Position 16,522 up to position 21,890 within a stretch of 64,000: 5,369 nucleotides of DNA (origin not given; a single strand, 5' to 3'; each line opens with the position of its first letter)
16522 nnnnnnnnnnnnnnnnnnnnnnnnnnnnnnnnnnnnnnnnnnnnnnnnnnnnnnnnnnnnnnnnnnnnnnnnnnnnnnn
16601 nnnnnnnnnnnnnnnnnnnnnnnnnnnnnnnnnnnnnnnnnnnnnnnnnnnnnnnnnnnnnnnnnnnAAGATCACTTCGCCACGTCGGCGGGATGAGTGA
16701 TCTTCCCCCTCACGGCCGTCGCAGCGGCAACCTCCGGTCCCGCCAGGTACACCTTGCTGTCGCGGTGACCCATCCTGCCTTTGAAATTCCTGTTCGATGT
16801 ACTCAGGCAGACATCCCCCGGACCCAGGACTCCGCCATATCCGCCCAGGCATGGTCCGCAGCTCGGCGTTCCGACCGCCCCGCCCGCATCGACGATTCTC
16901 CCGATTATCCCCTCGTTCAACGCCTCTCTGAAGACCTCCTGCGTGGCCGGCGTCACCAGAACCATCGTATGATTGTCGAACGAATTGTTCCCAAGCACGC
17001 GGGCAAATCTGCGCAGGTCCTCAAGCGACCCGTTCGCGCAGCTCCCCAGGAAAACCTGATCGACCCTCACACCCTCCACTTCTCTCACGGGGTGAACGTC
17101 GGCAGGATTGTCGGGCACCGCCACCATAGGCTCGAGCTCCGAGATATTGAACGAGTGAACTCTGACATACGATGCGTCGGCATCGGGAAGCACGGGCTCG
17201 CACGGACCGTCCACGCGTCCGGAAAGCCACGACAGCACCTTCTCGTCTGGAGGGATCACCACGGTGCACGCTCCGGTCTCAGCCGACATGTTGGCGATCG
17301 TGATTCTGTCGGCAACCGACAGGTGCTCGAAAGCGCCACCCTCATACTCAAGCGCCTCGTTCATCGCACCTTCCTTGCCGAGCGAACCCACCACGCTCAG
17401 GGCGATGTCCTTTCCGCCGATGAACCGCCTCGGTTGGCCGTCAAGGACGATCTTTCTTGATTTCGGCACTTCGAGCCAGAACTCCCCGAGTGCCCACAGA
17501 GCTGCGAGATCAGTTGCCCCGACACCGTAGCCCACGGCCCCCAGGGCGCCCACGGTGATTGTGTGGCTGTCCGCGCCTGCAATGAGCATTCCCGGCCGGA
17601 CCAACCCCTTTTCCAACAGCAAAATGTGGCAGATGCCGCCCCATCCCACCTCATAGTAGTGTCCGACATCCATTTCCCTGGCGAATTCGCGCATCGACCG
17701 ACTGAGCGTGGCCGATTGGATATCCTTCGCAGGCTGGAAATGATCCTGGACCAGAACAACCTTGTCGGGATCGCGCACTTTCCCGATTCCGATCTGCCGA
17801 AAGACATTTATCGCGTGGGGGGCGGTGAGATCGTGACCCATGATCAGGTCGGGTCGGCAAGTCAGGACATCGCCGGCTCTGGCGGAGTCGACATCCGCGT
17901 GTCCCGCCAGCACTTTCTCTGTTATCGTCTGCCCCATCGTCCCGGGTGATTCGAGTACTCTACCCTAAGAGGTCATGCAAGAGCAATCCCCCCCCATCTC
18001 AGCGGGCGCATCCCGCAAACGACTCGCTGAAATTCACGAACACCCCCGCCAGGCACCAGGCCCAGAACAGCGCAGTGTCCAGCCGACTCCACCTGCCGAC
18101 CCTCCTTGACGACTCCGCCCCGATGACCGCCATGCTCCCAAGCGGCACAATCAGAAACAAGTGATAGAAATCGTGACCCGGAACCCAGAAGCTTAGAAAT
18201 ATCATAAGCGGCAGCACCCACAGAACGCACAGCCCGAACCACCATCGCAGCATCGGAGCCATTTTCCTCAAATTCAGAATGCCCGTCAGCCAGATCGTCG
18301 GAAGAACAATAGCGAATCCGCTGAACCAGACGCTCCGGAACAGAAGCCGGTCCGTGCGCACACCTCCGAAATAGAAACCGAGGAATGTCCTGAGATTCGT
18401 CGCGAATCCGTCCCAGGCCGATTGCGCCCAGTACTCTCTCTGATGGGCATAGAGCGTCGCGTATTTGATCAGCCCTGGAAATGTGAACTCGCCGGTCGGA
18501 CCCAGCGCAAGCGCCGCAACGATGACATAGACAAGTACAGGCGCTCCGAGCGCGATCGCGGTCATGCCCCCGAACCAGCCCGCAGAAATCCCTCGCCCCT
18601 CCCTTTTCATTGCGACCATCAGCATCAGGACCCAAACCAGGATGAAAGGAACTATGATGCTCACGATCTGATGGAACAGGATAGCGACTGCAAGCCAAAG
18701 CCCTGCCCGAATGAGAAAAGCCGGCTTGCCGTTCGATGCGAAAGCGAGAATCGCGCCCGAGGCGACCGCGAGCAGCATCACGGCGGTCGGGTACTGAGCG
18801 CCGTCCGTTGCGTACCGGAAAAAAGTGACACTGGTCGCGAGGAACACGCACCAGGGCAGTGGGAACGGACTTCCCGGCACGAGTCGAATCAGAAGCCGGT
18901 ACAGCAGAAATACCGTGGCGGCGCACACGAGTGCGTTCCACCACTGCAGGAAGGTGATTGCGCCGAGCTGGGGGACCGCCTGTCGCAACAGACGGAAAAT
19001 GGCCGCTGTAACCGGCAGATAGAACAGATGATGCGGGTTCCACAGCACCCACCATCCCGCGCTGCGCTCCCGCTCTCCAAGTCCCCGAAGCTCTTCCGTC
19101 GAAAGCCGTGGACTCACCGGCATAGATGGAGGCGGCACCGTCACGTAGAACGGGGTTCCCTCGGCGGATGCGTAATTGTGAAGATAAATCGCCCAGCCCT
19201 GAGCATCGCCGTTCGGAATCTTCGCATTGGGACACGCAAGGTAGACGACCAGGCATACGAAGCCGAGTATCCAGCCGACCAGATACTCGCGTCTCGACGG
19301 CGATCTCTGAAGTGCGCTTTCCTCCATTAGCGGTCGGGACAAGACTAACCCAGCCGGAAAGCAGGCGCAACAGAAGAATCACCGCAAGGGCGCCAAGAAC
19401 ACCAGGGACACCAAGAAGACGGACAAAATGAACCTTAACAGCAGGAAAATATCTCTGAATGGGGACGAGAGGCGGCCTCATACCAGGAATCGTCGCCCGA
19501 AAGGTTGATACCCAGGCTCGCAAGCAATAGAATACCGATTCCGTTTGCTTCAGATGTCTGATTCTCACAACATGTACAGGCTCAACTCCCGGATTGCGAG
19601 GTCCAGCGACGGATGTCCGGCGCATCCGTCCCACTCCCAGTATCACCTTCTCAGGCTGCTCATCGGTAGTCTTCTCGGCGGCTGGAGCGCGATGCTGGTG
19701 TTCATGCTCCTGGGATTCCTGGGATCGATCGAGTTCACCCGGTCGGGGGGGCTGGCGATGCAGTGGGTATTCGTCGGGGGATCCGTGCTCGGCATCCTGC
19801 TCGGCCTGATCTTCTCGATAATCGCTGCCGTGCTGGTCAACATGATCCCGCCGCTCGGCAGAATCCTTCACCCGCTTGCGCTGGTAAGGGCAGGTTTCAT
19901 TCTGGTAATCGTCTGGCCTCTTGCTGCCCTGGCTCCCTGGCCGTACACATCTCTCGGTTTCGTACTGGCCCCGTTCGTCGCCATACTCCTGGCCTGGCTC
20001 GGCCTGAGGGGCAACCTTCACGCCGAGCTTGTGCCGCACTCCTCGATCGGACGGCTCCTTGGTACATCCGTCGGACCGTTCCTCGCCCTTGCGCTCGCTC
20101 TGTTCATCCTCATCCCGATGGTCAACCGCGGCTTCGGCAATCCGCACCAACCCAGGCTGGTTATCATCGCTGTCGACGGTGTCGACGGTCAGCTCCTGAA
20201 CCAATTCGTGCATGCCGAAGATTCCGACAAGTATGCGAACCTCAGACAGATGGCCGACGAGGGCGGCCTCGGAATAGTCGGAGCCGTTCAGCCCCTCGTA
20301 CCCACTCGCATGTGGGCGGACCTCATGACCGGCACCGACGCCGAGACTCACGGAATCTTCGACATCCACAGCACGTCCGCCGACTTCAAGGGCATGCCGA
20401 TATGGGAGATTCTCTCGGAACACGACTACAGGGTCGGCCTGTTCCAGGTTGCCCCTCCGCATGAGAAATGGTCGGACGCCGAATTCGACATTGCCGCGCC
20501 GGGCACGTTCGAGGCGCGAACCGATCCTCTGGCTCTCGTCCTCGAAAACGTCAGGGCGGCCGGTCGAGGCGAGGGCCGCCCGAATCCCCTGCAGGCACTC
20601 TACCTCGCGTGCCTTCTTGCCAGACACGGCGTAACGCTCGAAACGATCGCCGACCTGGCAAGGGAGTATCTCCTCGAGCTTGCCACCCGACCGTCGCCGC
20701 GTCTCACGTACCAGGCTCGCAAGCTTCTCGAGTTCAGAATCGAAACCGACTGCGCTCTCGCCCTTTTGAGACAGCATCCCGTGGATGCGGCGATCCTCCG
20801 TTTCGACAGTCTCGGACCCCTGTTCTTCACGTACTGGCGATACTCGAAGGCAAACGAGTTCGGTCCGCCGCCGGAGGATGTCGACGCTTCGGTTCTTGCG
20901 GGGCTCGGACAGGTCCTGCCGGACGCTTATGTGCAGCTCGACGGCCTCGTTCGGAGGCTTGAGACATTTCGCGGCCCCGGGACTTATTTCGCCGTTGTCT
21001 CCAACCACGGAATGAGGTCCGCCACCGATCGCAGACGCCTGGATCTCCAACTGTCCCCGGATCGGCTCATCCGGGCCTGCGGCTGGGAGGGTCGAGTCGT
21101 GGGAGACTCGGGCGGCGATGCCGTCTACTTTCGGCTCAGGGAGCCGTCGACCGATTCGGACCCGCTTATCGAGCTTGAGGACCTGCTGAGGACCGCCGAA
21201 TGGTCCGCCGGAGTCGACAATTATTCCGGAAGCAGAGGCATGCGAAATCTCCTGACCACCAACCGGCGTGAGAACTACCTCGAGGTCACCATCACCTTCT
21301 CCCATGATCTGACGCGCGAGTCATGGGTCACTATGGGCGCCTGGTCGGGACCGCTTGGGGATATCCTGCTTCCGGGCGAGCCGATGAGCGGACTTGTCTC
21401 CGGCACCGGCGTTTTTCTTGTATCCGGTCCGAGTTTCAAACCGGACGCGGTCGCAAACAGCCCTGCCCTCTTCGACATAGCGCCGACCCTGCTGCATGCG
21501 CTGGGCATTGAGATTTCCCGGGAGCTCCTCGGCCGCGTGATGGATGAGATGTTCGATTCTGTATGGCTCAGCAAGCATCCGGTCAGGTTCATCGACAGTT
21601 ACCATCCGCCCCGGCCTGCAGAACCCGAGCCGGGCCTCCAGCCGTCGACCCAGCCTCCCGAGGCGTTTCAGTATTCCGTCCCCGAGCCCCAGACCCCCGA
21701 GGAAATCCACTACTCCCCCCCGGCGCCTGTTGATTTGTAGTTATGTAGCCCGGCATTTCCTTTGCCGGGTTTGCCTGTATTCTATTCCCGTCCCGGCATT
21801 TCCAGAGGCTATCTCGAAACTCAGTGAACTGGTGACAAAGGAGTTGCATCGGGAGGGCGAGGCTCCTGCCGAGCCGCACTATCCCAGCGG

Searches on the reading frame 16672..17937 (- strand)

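Call 51: search_protein_families(library=pfam, proteins=[window:16672-17937:-], max_evalue=0.001)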
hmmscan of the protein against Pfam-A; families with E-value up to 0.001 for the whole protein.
window:16672-17937:- (421 aa): 1 family
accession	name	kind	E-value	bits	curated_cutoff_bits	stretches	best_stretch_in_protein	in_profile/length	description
PF00330.25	Aconitase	-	2.1e-91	307.7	28.7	1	7-411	1-463/463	Aconitase family (aconitate hydratase)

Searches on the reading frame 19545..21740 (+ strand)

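Call 51: search_protein_families(library=pfam, proteins=[window:19545-21740:+], max_evalue=0.001)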
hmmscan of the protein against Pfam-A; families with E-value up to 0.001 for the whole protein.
window:19545-21740:+ (731 aa): 1 family
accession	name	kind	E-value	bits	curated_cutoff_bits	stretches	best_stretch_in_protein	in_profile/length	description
PF01663.27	Phosphodiest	-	0.00025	21.2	23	0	205-273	1-64/342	Type I phosphodiesterase / nucleotide pyrophosphatase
